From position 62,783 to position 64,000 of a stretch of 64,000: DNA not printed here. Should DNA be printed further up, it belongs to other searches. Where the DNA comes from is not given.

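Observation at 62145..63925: Tandem ATP-grasp genes heading the accessory operon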

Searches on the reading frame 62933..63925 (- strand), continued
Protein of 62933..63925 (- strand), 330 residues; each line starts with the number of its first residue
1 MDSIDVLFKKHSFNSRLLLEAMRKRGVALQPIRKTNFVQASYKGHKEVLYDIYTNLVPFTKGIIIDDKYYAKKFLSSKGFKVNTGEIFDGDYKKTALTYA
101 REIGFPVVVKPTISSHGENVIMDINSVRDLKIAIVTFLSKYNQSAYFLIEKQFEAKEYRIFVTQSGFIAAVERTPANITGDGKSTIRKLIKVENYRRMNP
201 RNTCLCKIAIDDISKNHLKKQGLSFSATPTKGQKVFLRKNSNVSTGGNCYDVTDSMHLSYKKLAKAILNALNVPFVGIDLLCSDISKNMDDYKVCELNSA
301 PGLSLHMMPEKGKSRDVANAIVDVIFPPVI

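Call 90: find_encoding_contigs(protein=P0068, flank=10000, max_places=1)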
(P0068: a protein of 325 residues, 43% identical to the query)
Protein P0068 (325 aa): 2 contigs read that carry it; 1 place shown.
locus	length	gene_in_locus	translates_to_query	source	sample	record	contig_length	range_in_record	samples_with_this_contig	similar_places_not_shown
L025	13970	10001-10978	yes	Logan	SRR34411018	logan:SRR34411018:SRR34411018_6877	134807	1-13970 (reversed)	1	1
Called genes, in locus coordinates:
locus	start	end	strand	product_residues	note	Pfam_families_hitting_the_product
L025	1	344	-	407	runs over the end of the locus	-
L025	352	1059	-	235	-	PF09335:VTT_dom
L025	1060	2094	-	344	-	PF01757:Acyl_transf_3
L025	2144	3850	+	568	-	PF13231:PMT_2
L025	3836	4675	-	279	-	PF00535:Glycos_transf_2, PF10111:Glyco_tranf_2_2 (weak), PF13641:Glyco_tranf_2_3 (weak)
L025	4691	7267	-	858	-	PF00690:Cation_ATPase_N, PF00122:E1-E2_ATPase, PF00702:Hydrolase, PF13246:Cation_ATPase, PF12710:HAD (faint), PF08282:Hydrolase_3 (weak), PF00689:Cation_ATPase_C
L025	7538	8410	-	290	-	-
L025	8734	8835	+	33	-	-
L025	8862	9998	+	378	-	PF04055:Radical_SAM, PF13353:Fer4_12 (faint)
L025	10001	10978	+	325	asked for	PF02655:ATP-grasp_3 (weak), PF02786:CPSase_L_D2 (weak), PF08443:RimK (weak)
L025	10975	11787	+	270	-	-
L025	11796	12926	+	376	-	-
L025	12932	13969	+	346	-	?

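Call 97: search_protein_families(library=pfam, proteins=[L019:14122-15891:-, L018:8837-10969:+, L018:5389-6477:-, L024:8337-9938:-, L024:20269-20919:-, L024:19392-20279:-, L018:11853-12275:+, L019:11834-12283:+, L025:7538-8410:-, L006:737-1534:+], max_evalue=0.01)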
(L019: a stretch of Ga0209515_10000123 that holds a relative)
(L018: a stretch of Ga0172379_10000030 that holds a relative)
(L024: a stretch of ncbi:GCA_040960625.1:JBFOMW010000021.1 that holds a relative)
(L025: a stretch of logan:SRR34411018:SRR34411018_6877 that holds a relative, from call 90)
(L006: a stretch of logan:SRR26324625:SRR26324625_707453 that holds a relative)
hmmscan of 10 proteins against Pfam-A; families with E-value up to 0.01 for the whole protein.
L019:14122-15891:- (589 aa): 3 families
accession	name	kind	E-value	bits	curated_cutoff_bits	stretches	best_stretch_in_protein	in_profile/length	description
PF02540.23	NAD_synthase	-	9e-32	110.6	21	1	35-282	2-229/242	NAD synthase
PF13640.12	2OG-FeII_Oxy_3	-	8e-08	33.6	27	1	465-567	2-87/98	2OG-Fe(II) oxygenase superfamily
PF05721.19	PhyH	-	7e-06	26.9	22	1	473-563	105-204/213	Phytanoyl-CoA dioxygenase (PhyH)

L018:8837-10969:+ (710 aa): 7 families
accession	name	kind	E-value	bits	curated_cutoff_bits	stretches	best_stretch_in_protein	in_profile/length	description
PF04055.27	Radical_SAM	-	1.1e-10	42.4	29.5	1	47-147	1-102/166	Radical SAM superfamily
PF08443.16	RimK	-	2.4e-07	31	21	1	441-562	1-116/188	RimK-like ATP-grasp domain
PF13186.11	SPASM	-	1.4e-06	28.9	21.5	1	271-314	4-50/67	Iron-sulfur cluster-binding domain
PF01071.24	GARS_A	-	0.00011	22.5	27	1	443-537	2-97/194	Phosphoribosylglycinamide synthetase, ATP-grasp (A) domain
PF02786.22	CPSase_L_D2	-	0.00012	22.1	19.8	1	443-531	1-91/211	Carbamoyl-phosphate synthase L chain, ATP binding domain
PF02655.19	ATP-grasp_3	-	0.00056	20.5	23.2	0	441-535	1-86/160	ATP-grasp domain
PF13353.11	Fer4_12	-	0.0011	19.8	22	1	52-134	14-99/137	4Fe-4S single cluster domain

L018:5389-6477:- (362 aa): 3 families
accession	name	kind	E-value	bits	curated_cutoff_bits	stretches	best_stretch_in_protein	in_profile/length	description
PF25106.1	VWA_4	-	9.7e-07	28.9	27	1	18-186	4-165/169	von Willebrand factor A domain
PF00092.34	VWA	-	3.2e-05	24.7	23.8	1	15-197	1-171/174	von Willebrand factor type A domain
PF13519.12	VWA_2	-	0.00022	22.3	27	1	17-126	2-105/107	von Willebrand factor type A domain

L024:8337-9938:- (533 aa): 1 family
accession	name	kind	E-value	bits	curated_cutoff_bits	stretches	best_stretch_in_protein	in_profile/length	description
PF00293.34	NUDIX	-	0.0011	19.4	21.1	1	115-181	18-90/134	NUDIX domain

L024:20269-20919:- (216 aa): 0 families

L024:19392-20279:- (295 aa): 2 families
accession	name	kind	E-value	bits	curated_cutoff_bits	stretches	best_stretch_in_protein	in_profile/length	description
PF04055.27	Radical_SAM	-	8.4e-09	36.3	29.5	1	44-177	2-130/166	Radical SAM superfamily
PF20924.2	RLIP76_Ral-bd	-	0.0017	18.9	24.5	1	57-81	18-42/49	RLIP76, Ral binding domain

L018:11853-12275:+ (140 aa): 0 families

L019:11834-12283:+ (149 aa): 0 families

L025:7538-8410:- (290 aa): 1 family
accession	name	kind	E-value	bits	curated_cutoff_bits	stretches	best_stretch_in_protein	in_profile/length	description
PF00857.26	Isochorismatase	-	0.001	19.6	27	1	163-240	62-143/175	Isochorismatase domain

L006:737-1534:+ (265 aa): 0 families

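Call 102: find_encoding_contigs(protein=P0100, flank=7000, max_places=1)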
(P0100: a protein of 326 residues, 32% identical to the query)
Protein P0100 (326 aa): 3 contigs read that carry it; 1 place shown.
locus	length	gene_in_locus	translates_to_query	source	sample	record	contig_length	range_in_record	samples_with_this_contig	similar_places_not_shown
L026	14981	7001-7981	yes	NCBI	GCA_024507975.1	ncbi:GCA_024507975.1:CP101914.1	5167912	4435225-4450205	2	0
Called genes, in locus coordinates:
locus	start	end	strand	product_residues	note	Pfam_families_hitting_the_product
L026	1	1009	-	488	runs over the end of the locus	PF13520:AA_permease_2, PF00324:AA_permease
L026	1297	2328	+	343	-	PF14398:ATPgrasp_YheCD, PF02955:GSH-S_ATP (faint)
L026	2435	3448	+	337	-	PF14398:ATPgrasp_YheCD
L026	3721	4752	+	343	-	PF14398:ATPgrasp_YheCD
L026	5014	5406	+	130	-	PF01467:CTP_transf_like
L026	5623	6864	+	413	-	PF03816:LytR_cpsA_psr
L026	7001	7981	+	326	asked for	PF02655:ATP-grasp_3, PF08443:RimK (faint)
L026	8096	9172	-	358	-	PF00953:Glycos_transf_4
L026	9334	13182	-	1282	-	PF00656:Peptidase_C14 (faint), PF01471:PG_binding_1, PF08239:SH3_3, PF01832:Glucosaminidase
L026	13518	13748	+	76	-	PF07872:DUF1659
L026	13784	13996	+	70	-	PF11148:DUF2922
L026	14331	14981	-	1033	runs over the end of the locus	PF01471:PG_binding_1, PF01520:Amidase_3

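Call 103: find_encoding_contigs(protein=P0099, flank=7000, max_places=1)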
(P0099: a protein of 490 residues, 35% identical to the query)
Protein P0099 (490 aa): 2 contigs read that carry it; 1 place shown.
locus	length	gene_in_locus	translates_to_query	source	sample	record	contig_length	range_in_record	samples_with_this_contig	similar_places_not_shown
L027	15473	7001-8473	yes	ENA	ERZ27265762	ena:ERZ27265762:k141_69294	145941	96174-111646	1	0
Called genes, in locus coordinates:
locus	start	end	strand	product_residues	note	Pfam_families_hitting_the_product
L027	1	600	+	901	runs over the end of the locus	PF00535:Glycos_transf_2, PF10111:Glyco_tranf_2_2 (weak), PF13641:Glyco_tranf_2_3, PF13524:Glyco_trans_1_2 (faint), PF00534:Glycos_transf_1, PF13692:Glyco_trans_1_4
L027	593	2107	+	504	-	PF14305:ATPgrasp_TupA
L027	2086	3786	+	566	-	PF01071:GARS_A (weak), PF02655:ATP-grasp_3 (faint), PF02786:CPSase_L_D2 (weak), PF08443:RimK, PF02222:ATP-grasp (weak), PF07478:Dala_Dala_lig_C (faint), PF13535:ATP-grasp_4 (weak), PF00708:Acylphosphatase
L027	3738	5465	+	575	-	PF02655:ATP-grasp_3 (faint), PF02786:CPSase_L_D2 (faint), PF08443:RimK (weak), PF00708:Acylphosphatase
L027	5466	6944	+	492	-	PF02655:ATP-grasp_3, PF02786:CPSase_L_D2 (weak), PF08443:RimK (weak), PF07478:Dala_Dala_lig_C (weak), PF00708:Acylphosphatase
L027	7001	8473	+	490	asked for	PF02655:ATP-grasp_3 (faint), PF08443:RimK (weak), PF14397:ATPgrasp_ST (faint), PF02786:CPSase_L_D2 (weak), PF07478:Dala_Dala_lig_C (weak)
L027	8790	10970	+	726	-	PF01471:PG_binding_1, PF08239:SH3_3, PF01832:Glucosaminidase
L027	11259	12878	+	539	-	PF00005:ABC_tran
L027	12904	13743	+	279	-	PF01061:ABC2_membrane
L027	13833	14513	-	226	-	PF02698:DUF218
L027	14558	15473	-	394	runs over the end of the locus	PF04464:Glyphos_transf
